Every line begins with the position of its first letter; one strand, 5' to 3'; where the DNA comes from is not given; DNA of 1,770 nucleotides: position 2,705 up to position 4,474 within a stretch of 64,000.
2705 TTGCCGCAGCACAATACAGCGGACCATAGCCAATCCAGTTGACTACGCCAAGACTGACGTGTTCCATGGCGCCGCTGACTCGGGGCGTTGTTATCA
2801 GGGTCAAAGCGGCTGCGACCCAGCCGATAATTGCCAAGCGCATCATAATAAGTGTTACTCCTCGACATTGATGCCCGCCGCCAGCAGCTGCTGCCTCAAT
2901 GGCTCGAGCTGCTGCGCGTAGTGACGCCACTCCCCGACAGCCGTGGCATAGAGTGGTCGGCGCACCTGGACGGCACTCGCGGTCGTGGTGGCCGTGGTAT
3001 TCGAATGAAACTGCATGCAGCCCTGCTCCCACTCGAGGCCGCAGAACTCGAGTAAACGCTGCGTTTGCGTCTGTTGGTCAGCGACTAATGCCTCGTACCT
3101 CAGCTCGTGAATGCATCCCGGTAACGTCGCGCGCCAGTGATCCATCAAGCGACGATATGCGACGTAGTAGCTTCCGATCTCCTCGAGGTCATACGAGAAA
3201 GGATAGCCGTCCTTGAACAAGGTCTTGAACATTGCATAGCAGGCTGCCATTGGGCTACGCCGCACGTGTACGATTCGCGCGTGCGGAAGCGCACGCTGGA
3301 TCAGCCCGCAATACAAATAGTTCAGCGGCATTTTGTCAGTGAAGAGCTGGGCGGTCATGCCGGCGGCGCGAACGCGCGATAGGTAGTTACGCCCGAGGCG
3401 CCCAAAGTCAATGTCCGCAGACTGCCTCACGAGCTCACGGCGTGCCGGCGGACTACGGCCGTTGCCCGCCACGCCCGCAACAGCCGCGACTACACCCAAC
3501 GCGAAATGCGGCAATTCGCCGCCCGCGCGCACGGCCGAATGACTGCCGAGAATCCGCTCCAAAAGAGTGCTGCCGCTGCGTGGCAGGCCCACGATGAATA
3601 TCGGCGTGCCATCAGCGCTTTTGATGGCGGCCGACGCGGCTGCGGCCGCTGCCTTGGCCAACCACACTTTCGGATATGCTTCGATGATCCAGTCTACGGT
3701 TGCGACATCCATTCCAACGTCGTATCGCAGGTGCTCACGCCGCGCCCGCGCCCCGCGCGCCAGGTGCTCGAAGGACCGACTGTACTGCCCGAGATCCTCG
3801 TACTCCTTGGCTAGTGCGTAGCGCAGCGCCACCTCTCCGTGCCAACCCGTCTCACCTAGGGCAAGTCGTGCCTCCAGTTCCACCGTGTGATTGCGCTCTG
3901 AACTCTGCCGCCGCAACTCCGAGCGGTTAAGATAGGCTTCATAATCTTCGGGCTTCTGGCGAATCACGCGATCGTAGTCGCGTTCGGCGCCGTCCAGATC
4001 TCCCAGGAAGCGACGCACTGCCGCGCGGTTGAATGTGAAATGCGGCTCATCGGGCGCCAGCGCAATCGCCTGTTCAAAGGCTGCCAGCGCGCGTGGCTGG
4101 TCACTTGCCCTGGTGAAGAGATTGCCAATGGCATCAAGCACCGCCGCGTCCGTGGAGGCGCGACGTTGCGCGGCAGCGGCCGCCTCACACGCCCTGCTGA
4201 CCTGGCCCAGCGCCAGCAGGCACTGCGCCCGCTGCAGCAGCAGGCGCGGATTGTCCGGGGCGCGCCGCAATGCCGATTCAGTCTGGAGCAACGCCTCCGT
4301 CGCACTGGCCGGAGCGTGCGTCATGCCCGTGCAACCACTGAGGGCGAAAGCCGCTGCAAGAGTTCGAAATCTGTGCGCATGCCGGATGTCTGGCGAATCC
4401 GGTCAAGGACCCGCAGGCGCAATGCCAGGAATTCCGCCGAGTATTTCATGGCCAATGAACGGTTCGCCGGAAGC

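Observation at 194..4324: Four operon-embedded genes with no role in the described guanidine pathway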

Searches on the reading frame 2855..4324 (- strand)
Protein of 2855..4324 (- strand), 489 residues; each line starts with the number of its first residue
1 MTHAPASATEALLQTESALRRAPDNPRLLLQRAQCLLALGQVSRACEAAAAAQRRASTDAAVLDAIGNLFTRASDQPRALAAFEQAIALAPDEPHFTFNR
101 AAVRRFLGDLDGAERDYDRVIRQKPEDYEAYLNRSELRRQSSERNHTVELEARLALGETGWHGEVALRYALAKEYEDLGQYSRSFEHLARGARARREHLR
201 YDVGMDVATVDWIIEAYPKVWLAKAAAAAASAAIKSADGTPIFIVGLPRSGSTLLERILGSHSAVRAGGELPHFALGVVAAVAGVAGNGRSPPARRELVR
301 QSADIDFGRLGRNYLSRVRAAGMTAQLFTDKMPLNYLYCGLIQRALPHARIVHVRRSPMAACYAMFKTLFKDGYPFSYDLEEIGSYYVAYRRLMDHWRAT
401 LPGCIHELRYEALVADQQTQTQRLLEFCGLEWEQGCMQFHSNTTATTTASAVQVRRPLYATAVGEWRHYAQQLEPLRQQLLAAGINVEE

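Call 5: search_protein_families(library=pfam, proteins=[window:2855-4324:-], max_evalue=0.01)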
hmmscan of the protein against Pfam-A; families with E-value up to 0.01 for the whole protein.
window:2855-4324:- (489 aa): 13 families
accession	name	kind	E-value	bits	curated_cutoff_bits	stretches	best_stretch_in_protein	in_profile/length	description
PF13469.12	Sulfotransfer_3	-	5.9e-46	157.9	27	1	241-433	1-215/216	Sulfotransferase family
PF13431.12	TPR_17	-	1.2e-11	44.3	24.4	1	17-46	4-33/34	Tetratricopeptide repeat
PF13371.12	TPR_9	-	1.1e-09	38.6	35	1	68-132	3-67/73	Tetratricopeptide repeat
PF07719.23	TPR_2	-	1.6e-08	34.4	27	0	60-92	1-33/34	Tetratricopeptide repeat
PF00515.34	TPR_1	-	3.3e-08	33.4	27.8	0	98-127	5-34/34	Tetratricopeptide repeat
PF00685.33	Sulfotransfer_1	-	5e-08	33.1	22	1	241-439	3-190/255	Sulfotransferase domain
PF14559.12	TPR_19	-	1e-07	32.6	25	1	10-66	9-65/68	Tetratricopeptide repeat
PF13414.12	TPR_11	-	2.8e-07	30.5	26.8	0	67-103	1-37/42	TPR repeat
PF13432.12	TPR_16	-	2.1e-06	28.5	32.7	0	107-138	10-41/65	Tetratricopeptide repeat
PF13181.12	TPR_8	-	9.8e-06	25.8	25.7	0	168-192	4-28/34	Tetratricopeptide repeat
PF13428.12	TPR_14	-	2.9e-05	24.8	23.5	0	100-135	7-42/44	Tetratricopeptide repeat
PF23914.1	TPR_CcmH_CycH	-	0.00028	21.2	42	0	67-131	57-124/158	Cytochrome c-type biogenesis protein H TPR domain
PF13424.12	TPR_12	-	0.00035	21.2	30.1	0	28-91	5-76/77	Tetratricopeptide repeat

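Call 6: search_protein_families(library=ncbifam, proteins=[window:2855-4324:-], max_evalue=0.01)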
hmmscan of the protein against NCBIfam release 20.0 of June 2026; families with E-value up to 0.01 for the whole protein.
window:2855-4324:- (489 aa): 11 families
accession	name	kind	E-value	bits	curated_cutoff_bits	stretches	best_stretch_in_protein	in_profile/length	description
TIGR02917.1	PEP_TPR_lipo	equivalog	6.7e-12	44.1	312.2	1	16-200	421-602/899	XrtA/PEP-CTERM system TPR-repeat protein PrsT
TIGR02552.1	LcrH_SycD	equivalog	7.7e-08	32.1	104.8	1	9-59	69-119/136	SycD/LcrH family type III secretion system chaperone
NF033920.0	C39_PA2778_fam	equivalog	1.9e-06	27.5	150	1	25-121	155-251/255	PA2778 family cysteine peptidase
NF052394.1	NodProtNoeE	equivalog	1.2e-05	24.3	500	1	242-361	11-133/387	nodulation protein NoeE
TIGR03939.1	PGA_TPR_OMP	equivalog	3.7e-05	22.1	366.65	1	16-96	110-190/800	poly-beta-1,6 N-acetyl-D-glucosamine export porin PgaA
NF040959.1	MamA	equivalog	4.8e-05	22.9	200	1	11-131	56-176/204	magnetosome protein MamA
NF041522.1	TPR_sll0314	equivalog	0.00032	20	225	0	9-52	197-240/275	Sll0314/Alr1548 family TPR repeat-containing protein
TIGR02521.1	type_IV_pilW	equivalog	0.00068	19.2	154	1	70-131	41-102/234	type IV pilus biogenesis/stability protein PilW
NF047507.1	TPR_BatC_Lepto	exception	0.00097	18.7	175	0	22-93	54-129/214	TPR repeat-containing protein BatC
NF008520.0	PRK11447.1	equivalog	0.0028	15.5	858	1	32-94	275-337/1157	cellulose synthase complex outer membrane protein BcsC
NF052400.1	M48_BAM_BepA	equivalog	0.0087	14.9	570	0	30-180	311-460/483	beta-barrel assembly-enhancing protease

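Call 10: search_solved_structures(query=window:2855-4324:-, max_evalue=0.01)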
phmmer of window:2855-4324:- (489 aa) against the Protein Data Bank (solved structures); distinct sequences matched with E-value up to 0.01: 31.
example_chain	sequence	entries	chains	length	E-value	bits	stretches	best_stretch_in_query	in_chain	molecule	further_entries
1w3b_A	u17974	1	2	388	3.5e-10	42.7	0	19-128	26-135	UDP-N-ACETYLGLUCOSAMINE--PEPTIDE N-ACETYLGLUCOSAMINYLTRANSFERASE 110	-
7yeh_B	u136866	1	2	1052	4.3e-10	42.4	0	19-128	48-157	UDP-N-acetylglucosamine--peptide N-acetylglucosaminyltransferase 110 kDa subunit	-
7yea_A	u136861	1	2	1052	4.4e-10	42.3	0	19-128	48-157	UDP-N-acetylglucosamine--peptide N-acetylglucosaminyltransferase 110 kDa subunit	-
7ntf_A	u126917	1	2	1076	5.2e-10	42.1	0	19-128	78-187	Isoform 1 of UDP-N-acetylglucosamine--peptide N-acetylglucosaminyltransferase 110 kDa subu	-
6eou_A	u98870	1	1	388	1.3e-09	40.8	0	19-128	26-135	UDP-N-acetylglucosamine--peptide N-acetylglucosaminyltransferase 110 kDa subunit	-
9qhb_A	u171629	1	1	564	7.9e-08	34.9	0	62-148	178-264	Engineered tetratricopeptide repeat protein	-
7obi_A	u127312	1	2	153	2.3e-07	33.4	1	59-140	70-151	CTPR-rv4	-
9wwe_A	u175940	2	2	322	1.1e-05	27.8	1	242-439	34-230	Protein-tyrosine sulfotransferase 2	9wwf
3ap1_A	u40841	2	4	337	1.3e-05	27.6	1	242-439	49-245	Protein-tyrosine sulfotransferase 2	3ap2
3ap3_A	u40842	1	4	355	1.5e-05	27.4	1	242-439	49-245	Protein-tyrosine sulfotransferase 2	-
8w5z_A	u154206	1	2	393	1.6e-05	27.3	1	240-466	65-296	Protein-tyrosine sulfotransferase (Fragment)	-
8bu0_A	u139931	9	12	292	1.8e-05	27.1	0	65-148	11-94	Consensus tetratricopeptide repeat protein | Crystal structure of an 8-repeat consensus TPR superhelix with Zinc. | Monomer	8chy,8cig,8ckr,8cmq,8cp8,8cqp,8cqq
6fo1_G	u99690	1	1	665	9.7e-05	24.7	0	85-147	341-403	RNA polymerase II-associated protein 3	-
9qhc_A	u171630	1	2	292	0.00028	23.2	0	62-147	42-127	Engineered tetratricopeptide repeat protein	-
6vfh_A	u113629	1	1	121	0.00037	22.8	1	35-133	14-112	T33_dn10A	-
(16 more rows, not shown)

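Call 47: find_homologous_proteins(query=window:2855-4324:-, max_evalue=1e-10)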
Query window:2855-4324:- (489 aa): 5444 proteins with E <= 1e-10 among 8000 candidates; the best 120 are listed.
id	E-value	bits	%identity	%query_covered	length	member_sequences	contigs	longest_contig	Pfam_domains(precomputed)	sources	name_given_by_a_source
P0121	0.0e+0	1090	100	100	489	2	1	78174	PF14559.13,PF13431.13,PF13469.13,PF13414.13,PF13371.13,PF00515.35,PF13432.13,PF13428.13,PF13181.13,PF00685.34,PF07719.24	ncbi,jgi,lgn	ncbi:MAG TPA: sulfotransferase [Steroidobacteraceae bacterium]|jgi:tetratricopeptide (TPR) repeat pr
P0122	1.3e-267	906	83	100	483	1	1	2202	PF14559.13,PF13431.13,PF13469.13,PF13414.13,PF13371.13,PF00515.35,PF13432.13,PF13428.13,PF13181.13,PF00685.34,PF07719.24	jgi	jgi:tetratricopeptide (TPR) repeat protein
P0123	2.0e-258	876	81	99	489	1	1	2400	PF13431.13,PF13469.13,PF23914.2,PF13414.13,PF13428.13,PF00685.34,PF14559.13,PF13371.13,PF00515.35,PF13432.13,PF13181.13,PF07719.24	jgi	jgi:tetratricopeptide (TPR) repeat protein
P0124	2.2e-256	869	80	99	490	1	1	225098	PF14559.13,PF13431.13,PF13469.13,PF23914.2,PF13414.13,PF13371.13,PF00515.35,PF13181.13,PF00685.34,PF07719.24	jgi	jgi:tetratricopeptide (TPR) repeat protein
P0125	8.3e-248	841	79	99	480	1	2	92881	PF14559.13,PF13431.13,PF13469.13,PF13414.13,PF13371.13,PF00515.35,PF13432.13,PF13181.13,PF00685.34,PF07719.24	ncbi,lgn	ncbi:MAG: sulfotransferase [Steroidobacteraceae bacterium]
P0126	4.0e-246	835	78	99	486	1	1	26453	PF14559.13,PF13431.13,PF13469.13,PF13414.13,PF13371.13,PF00515.35,PF13432.13,PF13428.13,PF13181.13,PF00685.34,PF07719.24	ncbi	-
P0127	1.6e-242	824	76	100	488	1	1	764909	PF14559.13,PF13431.13,PF13469.13,PF13371.13,PF00515.35,PF13432.13,PF13428.13,PF13181.13,PF00685.34,PF07719.24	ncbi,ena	-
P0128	5.0e-239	812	76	100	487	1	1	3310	PF14559.13,PF13431.13,PF13469.13,PF13371.13,PF00515.35,PF13432.13,PF13181.13,PF00685.34,PF07719.24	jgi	jgi:tetratricopeptide (TPR) repeat protein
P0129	2.0e-236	803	75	100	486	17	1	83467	PF13431.13,PF13469.13,PF13371.13,PF00515.35,PF13432.13,PF13181.13,PF00685.34,PF07719.24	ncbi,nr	ncbi:MAG TPA: sulfotransferase [Steroidobacteraceae bacterium]|nr:sulfotransferase [Steroidobacterac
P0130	1.2e-234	798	75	100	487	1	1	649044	PF14559.13,PF13431.13,PF13469.13,PF13371.13,PF00515.35,PF13432.13,PF13428.13,PF13181.13,PF00685.34,PF07719.24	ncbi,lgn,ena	-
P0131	1.2e-232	791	75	99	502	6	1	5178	PF13431.13,PF13469.13,PF13414.13,PF13428.13,PF00685.34,PF14559.13,PF13371.13,PF00515.35,PF13424.13,PF13432.13,PF13181.13,PF07719.24,PF13174.13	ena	-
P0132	2.4e-231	787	73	100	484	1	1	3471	PF14559.13,PF13431.13,PF13469.13,PF13371.13,PF00515.35,PF13432.13,PF13428.13,PF13181.13,PF00685.34,PF07719.24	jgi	jgi:tetratricopeptide (TPR) repeat protein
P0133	1.9e-229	780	74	99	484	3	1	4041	PF14559.13,PF13431.13,PF13469.13,PF23914.2,PF13371.13,PF00515.35,PF13432.13,PF13428.13,PF13181.13,PF00685.34,PF07719.24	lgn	-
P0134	4.7e-229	779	77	93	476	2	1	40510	PF13431.13,PF13469.13,PF13414.13,PF13371.13,PF00515.35,PF13428.13,PF13181.13,PF00685.34,PF07719.24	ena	-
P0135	5.0e-229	779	73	99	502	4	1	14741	PF13431.13,PF13469.13,PF13414.13,PF13371.13,PF00515.35,PF13432.13,PF13428.13,PF13181.13,PF07719.24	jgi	jgi:tetratricopeptide (TPR) repeat protein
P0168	6.1e-195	667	64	99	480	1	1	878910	PF13431.13,PF13469.13,PF13414.13,PF13428.13,PF00685.34,PF14559.13,PF13371.13,PF00515.35,PF13424.13,PF13432.13,PF13181.13,PF07719.24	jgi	jgi:Flp pilus assembly protein TadD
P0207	6.3e-188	644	62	97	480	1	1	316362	PF13431.13,PF13469.13,PF13414.13,PF13428.13,PF00685.34,PF14559.13,PF13371.13,PF00515.35,PF13424.13,PF13432.13,PF13181.13,PF07719.24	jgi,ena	-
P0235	1.1e-185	636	62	98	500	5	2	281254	PF13431.13,PF13469.13,PF13414.13,PF13371.13,PF00515.35,PF13424.13,PF13432.13,PF13428.13,PF13181.13,PF00685.34,PF07719.24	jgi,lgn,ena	jgi:Flp pilus assembly protein TadD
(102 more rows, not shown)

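Call 48: find_encoding_contigs(protein=P0168, flank=9000, max_places=1)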
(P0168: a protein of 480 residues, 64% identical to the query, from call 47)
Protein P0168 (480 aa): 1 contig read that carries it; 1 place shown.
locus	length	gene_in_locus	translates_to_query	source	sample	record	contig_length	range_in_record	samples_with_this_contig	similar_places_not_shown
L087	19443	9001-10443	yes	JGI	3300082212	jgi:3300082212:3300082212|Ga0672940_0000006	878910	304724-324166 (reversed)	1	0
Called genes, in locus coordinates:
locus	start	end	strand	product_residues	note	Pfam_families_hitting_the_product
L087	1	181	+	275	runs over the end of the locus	PF09347:DUF1989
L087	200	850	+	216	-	PF09347:DUF1989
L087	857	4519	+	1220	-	PF00289:Biotin_carb_N, PF02786:CPSase_L_D2, PF07478:Dala_Dala_lig_C (weak), PF02785:Biotin_carb_C, PF02626:CT_A_B, PF02682:CT_C_D, PF00364:Biotin_lipoyl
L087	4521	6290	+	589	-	PF01425:Amidase, PF21986:AH_C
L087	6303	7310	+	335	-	PF13379:NMT1_2, PF04069:OpuAC (faint), PF09084:NMT1, PF12974:Phosphonate-bd (weak)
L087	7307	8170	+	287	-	PF00528:BPD_transp_1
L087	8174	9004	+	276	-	PF00005:ABC_tran, PF13304:AAA_21 (faint)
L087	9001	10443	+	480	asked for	PF07719:TPR_2 (faint), PF13424:TPR_12 (faint), PF13428:TPR_14 (faint), PF13432:TPR_16 (faint), PF14559:TPR_19 (faint), PF13371:TPR_9 (weak), PF00685:Sulfotransfer_1, PF13469:Sulfotransfer_3, +4 more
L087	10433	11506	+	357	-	PF13379:NMT1_2, PF09084:NMT1, PF12974:Phosphonate-bd (weak)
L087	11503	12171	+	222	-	PF00857:Isochorismatase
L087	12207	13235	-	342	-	PF00487:FA_desaturase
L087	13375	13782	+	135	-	-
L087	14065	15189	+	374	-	PF10282:Lactonase (faint)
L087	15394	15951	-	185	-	PF13098:Thioredoxin_2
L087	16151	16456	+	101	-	PF02627:CMD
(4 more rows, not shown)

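Call 49: find_encoding_contigs(protein=P0207, flank=9000, max_places=1)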
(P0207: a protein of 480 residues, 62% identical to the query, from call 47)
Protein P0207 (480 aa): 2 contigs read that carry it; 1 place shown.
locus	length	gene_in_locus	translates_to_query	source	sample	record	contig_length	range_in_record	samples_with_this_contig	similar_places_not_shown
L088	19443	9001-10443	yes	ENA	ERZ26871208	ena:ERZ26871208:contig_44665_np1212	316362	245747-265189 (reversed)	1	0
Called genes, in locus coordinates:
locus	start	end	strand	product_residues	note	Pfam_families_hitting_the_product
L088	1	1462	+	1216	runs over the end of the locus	PF00289:Biotin_carb_N, PF02222:ATP-grasp (faint), PF02786:CPSase_L_D2, PF07478:Dala_Dala_lig_C, PF02785:Biotin_carb_C, PF02626:CT_A_B, PF02682:CT_C_D, PF00364:Biotin_lipoyl, +1 more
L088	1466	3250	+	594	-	PF01425:Amidase, PF21986:AH_C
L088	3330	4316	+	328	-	PF04069:OpuAC (weak), PF13379:NMT1_2, PF09084:NMT1, PF12974:Phosphonate-bd (weak)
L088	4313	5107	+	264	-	PF00528:BPD_transp_1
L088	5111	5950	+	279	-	PF13191:AAA_16 (weak), PF00005:ABC_tran, PF13304:AAA_21 (faint)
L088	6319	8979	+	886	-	PF07715:Plug, PF00593:TonB_dep_Rec_b-barrel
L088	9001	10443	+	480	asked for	PF13428:TPR_14 (faint), PF00515:TPR_1 (faint), PF07719:TPR_2 (faint), PF13181:TPR_8 (faint), PF13371:TPR_9 (weak), PF13432:TPR_16 (weak), PF00685:Sulfotransfer_1, PF13469:Sulfotransfer_3, +4 more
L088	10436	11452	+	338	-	PF13379:NMT1_2, PF09084:NMT1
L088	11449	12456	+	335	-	PF00487:FA_desaturase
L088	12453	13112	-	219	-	-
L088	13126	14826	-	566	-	-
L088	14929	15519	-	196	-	PF00578:AhpC-TSA, PF08534:Redoxin, PF00085:Thioredoxin, PF13098:Thioredoxin_2, PF13905:Thioredoxin_8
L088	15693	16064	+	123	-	PF01978:TrmB (faint), PF03965:Penicillinase_R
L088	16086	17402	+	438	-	PF25917:BSH_RND (weak), PF25919:BSH_CusB, PF25984:BSH_YknX (weak), PF25989:YknX_C (weak)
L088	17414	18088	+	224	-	PF00005:ABC_tran, PF02463:SMC_N (weak), PF13304:AAA_21 (faint)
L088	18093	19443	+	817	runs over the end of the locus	PF12704:MacB_PCD, PF02687:FtsX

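Call 50: find_encoding_contigs(protein=P0235, flank=9000, max_places=1)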
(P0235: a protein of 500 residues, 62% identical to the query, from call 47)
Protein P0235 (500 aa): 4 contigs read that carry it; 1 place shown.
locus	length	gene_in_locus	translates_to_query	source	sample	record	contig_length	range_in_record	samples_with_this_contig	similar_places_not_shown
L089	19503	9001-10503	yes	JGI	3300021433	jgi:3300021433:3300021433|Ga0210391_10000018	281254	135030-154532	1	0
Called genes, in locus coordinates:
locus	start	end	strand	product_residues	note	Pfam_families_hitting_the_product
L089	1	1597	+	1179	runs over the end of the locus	PF00289:Biotin_carb_N, PF02786:CPSase_L_D2, PF07478:Dala_Dala_lig_C (weak), PF02785:Biotin_carb_C, PF02626:CT_A_B, PF02682:CT_C_D, PF00364:Biotin_lipoyl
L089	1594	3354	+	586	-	PF01425:Amidase, PF21986:AH_C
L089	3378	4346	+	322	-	PF13379:NMT1_2, PF04069:OpuAC (faint), PF09084:NMT1, PF12974:Phosphonate-bd (weak)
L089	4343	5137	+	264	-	PF00528:BPD_transp_1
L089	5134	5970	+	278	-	PF00005:ABC_tran, PF13304:AAA_21 (faint)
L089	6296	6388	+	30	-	-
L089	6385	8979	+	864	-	PF07715:Plug, PF00593:TonB_dep_Rec_b-barrel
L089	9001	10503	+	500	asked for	PF07719:TPR_2 (faint), PF13428:TPR_14 (faint), PF13432:TPR_16 (weak), PF00515:TPR_1 (faint), PF13181:TPR_8 (faint), PF13371:TPR_9 (weak), PF00685:Sulfotransfer_1, PF13469:Sulfotransfer_3, +3 more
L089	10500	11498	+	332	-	PF13379:NMT1_2, PF09084:NMT1, PF12974:Phosphonate-bd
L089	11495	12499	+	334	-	PF00487:FA_desaturase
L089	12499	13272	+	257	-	PF00753:Lactamase_B, PF23023:Anti-Pycsar_Apyc1 (faint)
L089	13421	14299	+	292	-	PF02735:Ku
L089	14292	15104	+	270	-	PF13414:TPR_11 (faint), PF13424:TPR_12 (faint), PF13432:TPR_16 (faint), PF07719:TPR_2 (faint), PF13431:TPR_17 (faint), PF14559:TPR_19 (faint)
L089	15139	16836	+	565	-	PF13298:LigD_N, PF21686:LigD_Prim-Pol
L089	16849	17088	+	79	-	-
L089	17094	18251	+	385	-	PF01757:Acyl_transf_3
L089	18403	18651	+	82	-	-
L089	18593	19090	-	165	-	-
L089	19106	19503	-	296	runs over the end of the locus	PF23678:YqhI, PF01738:DLH, PF08840:BAAT_C (faint)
